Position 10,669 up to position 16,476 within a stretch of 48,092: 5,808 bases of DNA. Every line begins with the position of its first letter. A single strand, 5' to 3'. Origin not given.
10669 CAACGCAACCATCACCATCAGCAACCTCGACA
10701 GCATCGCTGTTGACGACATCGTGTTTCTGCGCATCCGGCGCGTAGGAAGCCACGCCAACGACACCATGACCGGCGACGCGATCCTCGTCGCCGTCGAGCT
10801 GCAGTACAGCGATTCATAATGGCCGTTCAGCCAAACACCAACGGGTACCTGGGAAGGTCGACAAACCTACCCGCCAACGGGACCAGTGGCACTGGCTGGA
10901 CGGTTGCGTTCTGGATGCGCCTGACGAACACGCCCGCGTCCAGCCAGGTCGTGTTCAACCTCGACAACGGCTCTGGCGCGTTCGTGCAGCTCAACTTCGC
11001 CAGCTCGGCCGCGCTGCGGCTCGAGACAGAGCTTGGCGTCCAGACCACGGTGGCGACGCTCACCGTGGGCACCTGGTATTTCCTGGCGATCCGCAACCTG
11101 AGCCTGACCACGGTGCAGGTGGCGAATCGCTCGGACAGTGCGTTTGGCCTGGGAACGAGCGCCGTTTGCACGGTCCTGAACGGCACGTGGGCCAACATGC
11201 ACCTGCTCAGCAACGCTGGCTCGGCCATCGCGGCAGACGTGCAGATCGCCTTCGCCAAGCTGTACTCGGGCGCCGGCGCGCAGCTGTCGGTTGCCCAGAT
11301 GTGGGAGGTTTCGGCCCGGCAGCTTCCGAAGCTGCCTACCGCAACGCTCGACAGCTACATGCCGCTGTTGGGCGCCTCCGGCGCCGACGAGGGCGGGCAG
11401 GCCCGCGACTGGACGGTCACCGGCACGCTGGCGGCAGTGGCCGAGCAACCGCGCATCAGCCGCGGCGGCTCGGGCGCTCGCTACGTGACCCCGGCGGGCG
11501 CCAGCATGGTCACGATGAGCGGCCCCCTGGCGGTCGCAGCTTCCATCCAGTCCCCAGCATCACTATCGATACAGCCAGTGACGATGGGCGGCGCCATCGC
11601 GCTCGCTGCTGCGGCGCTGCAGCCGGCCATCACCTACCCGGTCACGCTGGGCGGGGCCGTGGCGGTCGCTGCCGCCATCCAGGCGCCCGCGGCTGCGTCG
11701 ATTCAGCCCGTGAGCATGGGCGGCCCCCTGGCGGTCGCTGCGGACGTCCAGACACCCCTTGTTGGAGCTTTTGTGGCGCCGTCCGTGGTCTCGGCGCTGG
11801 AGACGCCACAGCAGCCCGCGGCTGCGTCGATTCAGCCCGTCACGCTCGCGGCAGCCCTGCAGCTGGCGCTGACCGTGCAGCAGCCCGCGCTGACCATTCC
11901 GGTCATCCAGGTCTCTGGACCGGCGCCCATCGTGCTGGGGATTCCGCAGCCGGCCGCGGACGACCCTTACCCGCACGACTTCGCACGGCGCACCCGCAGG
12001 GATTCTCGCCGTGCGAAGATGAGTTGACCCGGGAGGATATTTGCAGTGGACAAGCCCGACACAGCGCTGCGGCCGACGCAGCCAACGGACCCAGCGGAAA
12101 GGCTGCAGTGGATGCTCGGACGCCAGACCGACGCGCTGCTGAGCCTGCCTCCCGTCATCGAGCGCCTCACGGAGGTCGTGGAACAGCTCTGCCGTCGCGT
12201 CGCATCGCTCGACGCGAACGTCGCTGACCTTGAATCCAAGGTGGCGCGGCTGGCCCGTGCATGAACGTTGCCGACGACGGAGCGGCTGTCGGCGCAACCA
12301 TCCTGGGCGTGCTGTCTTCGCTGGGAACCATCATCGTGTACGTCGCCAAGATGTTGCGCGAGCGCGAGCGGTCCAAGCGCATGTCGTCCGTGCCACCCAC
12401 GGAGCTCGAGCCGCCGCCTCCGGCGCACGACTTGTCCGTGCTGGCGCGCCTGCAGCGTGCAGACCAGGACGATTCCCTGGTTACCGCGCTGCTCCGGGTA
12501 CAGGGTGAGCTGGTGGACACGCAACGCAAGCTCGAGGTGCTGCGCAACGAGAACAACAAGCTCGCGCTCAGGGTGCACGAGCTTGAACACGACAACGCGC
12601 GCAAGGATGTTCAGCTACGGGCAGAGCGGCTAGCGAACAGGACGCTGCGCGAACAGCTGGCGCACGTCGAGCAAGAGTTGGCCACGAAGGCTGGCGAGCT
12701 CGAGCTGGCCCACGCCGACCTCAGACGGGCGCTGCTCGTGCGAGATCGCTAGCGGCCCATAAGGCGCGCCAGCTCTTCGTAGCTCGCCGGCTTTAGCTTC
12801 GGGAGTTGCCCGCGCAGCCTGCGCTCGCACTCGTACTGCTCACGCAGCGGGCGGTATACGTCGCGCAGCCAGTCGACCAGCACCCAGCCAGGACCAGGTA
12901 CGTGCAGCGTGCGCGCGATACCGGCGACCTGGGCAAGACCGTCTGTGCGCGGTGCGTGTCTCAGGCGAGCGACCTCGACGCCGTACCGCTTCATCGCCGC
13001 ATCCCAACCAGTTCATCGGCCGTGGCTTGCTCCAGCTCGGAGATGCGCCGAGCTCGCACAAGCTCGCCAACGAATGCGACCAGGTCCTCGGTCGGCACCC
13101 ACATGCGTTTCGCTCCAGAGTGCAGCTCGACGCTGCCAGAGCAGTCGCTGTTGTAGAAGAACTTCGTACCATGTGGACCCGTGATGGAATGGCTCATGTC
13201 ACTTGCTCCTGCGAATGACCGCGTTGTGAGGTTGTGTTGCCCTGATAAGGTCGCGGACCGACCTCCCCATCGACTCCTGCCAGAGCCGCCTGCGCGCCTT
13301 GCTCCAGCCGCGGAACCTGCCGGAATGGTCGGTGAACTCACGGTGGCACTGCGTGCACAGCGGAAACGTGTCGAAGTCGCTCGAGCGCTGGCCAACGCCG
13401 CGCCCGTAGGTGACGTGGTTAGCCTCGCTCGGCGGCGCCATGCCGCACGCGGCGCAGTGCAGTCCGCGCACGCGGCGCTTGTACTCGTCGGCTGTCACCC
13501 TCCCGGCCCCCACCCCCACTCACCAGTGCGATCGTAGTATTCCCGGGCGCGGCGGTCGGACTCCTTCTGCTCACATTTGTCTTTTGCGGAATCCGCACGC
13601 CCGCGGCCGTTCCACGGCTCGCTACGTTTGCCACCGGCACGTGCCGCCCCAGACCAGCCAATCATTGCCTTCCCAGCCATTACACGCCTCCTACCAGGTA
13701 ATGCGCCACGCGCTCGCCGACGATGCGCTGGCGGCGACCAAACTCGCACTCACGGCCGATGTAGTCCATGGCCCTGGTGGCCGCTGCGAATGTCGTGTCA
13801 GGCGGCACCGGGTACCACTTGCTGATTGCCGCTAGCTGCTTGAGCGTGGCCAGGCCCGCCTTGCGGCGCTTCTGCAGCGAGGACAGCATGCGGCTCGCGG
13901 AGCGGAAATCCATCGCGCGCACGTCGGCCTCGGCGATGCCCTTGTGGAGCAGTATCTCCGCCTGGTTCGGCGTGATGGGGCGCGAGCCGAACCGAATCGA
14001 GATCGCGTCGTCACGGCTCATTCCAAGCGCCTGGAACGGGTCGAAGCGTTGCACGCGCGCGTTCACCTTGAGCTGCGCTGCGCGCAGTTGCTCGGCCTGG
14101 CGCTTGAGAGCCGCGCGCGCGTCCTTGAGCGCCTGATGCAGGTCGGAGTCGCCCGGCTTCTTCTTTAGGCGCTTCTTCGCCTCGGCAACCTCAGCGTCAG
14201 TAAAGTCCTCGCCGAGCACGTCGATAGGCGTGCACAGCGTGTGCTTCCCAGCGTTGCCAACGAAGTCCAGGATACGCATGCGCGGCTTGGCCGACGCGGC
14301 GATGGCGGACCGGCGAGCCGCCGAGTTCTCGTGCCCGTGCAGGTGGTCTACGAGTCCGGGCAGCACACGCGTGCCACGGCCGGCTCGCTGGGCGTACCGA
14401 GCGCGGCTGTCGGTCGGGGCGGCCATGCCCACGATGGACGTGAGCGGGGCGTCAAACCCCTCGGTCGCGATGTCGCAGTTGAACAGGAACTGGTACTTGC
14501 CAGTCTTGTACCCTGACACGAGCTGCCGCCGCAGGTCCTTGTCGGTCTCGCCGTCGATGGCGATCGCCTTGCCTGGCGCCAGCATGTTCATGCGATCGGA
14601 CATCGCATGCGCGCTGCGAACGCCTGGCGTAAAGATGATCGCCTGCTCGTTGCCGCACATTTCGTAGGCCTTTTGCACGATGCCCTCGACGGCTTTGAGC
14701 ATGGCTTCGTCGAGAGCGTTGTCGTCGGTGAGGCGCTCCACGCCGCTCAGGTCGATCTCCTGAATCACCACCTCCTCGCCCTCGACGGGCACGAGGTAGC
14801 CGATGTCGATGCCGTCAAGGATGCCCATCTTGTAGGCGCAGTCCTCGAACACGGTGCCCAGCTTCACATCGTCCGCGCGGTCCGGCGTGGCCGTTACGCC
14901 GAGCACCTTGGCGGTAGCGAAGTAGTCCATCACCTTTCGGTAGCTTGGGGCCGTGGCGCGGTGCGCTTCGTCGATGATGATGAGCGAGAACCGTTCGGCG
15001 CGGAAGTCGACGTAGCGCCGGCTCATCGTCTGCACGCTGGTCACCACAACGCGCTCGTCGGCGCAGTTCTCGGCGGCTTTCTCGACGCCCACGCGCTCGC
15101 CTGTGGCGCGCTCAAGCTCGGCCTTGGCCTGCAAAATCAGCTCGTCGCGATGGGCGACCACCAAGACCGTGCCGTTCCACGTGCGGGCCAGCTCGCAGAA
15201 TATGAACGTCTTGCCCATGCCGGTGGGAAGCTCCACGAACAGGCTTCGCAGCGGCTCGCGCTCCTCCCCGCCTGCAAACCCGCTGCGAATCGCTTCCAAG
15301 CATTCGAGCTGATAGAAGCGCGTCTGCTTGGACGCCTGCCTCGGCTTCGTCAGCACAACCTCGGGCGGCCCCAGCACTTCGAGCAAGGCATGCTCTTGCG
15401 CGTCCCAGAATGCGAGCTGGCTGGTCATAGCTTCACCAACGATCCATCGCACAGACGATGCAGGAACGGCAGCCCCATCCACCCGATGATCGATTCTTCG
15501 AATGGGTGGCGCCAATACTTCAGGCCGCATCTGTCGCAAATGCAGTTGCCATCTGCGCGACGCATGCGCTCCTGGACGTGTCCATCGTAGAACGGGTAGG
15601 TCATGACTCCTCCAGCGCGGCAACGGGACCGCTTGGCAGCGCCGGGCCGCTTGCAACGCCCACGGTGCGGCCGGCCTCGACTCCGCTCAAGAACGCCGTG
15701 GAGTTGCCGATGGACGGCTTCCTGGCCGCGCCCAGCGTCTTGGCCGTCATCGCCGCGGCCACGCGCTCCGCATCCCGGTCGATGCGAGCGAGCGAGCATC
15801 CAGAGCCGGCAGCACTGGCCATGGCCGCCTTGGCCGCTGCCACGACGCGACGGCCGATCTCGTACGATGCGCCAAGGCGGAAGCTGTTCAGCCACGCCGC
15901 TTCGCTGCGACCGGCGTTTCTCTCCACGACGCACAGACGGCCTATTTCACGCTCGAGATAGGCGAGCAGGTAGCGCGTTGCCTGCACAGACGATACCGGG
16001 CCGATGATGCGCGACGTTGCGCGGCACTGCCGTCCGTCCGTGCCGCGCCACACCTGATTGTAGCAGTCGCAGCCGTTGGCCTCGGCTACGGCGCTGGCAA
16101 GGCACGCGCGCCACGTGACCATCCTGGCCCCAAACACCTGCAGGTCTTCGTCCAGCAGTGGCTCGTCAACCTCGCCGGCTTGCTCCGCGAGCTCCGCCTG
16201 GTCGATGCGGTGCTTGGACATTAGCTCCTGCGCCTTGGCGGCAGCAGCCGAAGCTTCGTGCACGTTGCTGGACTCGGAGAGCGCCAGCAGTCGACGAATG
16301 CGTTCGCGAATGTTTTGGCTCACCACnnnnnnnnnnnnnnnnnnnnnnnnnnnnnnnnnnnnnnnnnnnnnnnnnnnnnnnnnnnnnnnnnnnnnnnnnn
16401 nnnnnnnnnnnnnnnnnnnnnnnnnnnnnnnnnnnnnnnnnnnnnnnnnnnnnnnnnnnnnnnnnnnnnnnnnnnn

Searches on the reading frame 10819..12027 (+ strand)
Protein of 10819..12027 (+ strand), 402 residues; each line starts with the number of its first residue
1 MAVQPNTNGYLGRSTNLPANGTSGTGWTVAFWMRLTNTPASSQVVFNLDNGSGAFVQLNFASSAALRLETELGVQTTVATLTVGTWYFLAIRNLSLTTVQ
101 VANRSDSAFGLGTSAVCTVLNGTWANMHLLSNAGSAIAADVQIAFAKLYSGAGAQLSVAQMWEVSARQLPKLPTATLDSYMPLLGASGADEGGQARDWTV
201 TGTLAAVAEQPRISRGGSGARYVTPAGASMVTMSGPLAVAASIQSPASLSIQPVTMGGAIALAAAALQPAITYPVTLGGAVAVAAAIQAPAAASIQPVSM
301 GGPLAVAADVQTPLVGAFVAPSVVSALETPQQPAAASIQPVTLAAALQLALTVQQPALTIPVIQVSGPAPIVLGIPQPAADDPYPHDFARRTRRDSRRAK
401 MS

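Call 50: search_protein_families(library=pfam, max_evalue=0.001, proteins=[window:10819-12027:+])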
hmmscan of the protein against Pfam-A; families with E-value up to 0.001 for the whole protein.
window:10819-12027:+ (402 aa): 1 family
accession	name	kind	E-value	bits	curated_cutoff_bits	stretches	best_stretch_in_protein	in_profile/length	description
PF13385.13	Laminin_G_3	-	4.4e-06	27.4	27.6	1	16-91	8-86/151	Concanavalin A-like lectin/glucanases superfamily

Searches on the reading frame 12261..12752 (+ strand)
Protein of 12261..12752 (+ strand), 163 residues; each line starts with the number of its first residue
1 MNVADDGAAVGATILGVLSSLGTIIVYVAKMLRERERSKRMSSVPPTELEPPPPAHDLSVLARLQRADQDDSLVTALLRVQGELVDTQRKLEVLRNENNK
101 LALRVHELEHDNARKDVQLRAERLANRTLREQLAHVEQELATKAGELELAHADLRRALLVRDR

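Call 78: search_protein_families(library=pfam, max_evalue=0.05, proteins=[window:12261-12752:+])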
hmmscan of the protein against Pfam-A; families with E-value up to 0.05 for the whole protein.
window:12261-12752:+ (163 aa): 3 families
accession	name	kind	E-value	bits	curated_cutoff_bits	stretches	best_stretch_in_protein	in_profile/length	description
PF02403.27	Seryl_tRNA_N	-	0.015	16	28.2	1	62-148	16-98/108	Seryl-tRNA synthetase N-terminal domain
PF04977.20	DivIC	-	0.04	14.2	28.9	1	75-114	17-56/80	Septum formation initiator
PF07989.16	Cnn_1N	-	0.044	14.4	28.5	0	88-153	6-72/74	Centrosomin N-terminal motif 1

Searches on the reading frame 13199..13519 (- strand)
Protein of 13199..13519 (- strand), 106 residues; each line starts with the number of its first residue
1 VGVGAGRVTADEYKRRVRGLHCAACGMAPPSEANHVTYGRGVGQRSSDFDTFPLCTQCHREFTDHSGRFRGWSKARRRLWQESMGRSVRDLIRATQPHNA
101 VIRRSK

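Call 19: search_protein_families(library=pfam, max_evalue=0.01, proteins=[window:13199-13519:-])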
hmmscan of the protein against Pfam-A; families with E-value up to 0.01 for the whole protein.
window:13199-13519:- (106 aa): 2 families
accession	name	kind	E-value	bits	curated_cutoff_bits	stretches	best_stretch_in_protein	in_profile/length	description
PF06147.18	DUF968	-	2.2e-07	31.5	27.8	1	7-71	86-151/171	Protein of unknown function (DUF968)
PF17921.7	Integrase_H2C2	-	0.00033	21.2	25.5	1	54-94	9-49/59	Integrase zinc binding domain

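Call 86: search_protein_families(library=phrogs, max_evalue=0.001, proteins=[window:13199-13519:-])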
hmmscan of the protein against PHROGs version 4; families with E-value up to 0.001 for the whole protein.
window:13199-13519:- (106 aa): 4 families
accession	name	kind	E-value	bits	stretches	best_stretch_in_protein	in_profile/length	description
phrog_1588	-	unknown function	1.5e-13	51.7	1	11-95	28-110/132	-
phrog_18962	-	unknown function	2e-10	41.7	1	10-92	54-138/166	-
phrog_131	-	DNA, RNA and nucleotide metabolism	4.7e-08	34.2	1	11-95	32-122/131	HNH endonuclease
phrog_96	-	DNA, RNA and nucleotide metabolism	9.2e-07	29.5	1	7-70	246-310/334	HNH endonuclease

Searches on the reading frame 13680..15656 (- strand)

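Call 19: search_protein_families(library=pfam, max_evalue=0.01, proteins=[window:13680-15656:-])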
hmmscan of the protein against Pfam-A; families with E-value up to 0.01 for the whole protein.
window:13680-15656:- (658 aa): 6 families
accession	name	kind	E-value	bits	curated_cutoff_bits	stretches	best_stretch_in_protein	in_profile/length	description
PF04851.21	ResIII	-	9.4e-29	100.9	22.5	1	111-260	3-164/164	Type III restriction enzyme, res subunit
PF00271.37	Helicase_C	-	6.3e-12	46.2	23.5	1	335-430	14-108/110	Helicase conserved C-terminal domain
PF00270.35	DEAD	-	2.1e-10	41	26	1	118-260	6-163/167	DEAD/DEAH box helicase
PF18766.7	SWI2_SNF2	-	4.8e-09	36.6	26.7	1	160-297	47-194/221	SWI2/SNF2 ATPase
PF00176.29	SNF2-rel_dom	-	0.0004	20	24.9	1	193-258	96-163/290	SNF2-related domain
PF13604.12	AAA_30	-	0.0015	18.7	27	1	144-274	26-141/191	AAA domain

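Call 86: search_protein_families(library=phrogs, max_evalue=0.001, proteins=[window:13680-15656:-])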
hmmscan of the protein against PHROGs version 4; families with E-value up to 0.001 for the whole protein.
window:13680-15656:- (658 aa): 6 families
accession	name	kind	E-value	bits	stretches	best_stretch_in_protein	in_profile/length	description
phrog_16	-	DNA, RNA and nucleotide metabolism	5.1e-70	237.8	1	111-494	272-622/986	DNA helicase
phrog_16694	-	unknown function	3e-12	46.3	1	104-294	267-486/1010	-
phrog_16259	-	DNA, RNA and nucleotide metabolism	4.6e-10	40.2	1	140-250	136-252/330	DNA helicase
phrog_62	-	DNA, RNA and nucleotide metabolism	2.5e-07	29.5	1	86-258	682-849/1881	DNA helicase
phrog_9690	-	DNA, RNA and nucleotide metabolism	7e-06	26.3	1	203-430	22-255/306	DNA helicase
phrog_3830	-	unknown function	7.4e-06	25.4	1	145-263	299-441/1032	-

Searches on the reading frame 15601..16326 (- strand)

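Call 19: search_protein_families(library=pfam, max_evalue=0.01, proteins=[window:15601-16326:-])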
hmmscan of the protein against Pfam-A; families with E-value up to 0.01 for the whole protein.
window:15601-16326:- (241 aa): 2 families
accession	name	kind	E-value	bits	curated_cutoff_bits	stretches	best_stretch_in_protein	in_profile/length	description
PF10979.13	DUF2786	-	6e-14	52.2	23.9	1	6-43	2-40/40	Protein of unknown function (DUF2786)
PF23771.1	DUF7168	-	2.3e-08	34.2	25.5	1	67-168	18-115/140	Domain of unknown function (DUF7168)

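Call 86: search_protein_families(library=phrogs, max_evalue=0.001, proteins=[window:15601-16326:-])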
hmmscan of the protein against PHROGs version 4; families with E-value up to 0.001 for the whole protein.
window:15601-16326:- (241 aa): 1 family
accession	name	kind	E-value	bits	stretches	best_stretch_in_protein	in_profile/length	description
phrog_421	-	unknown function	5.4e-34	118.7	1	3-224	6-226/241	unknown function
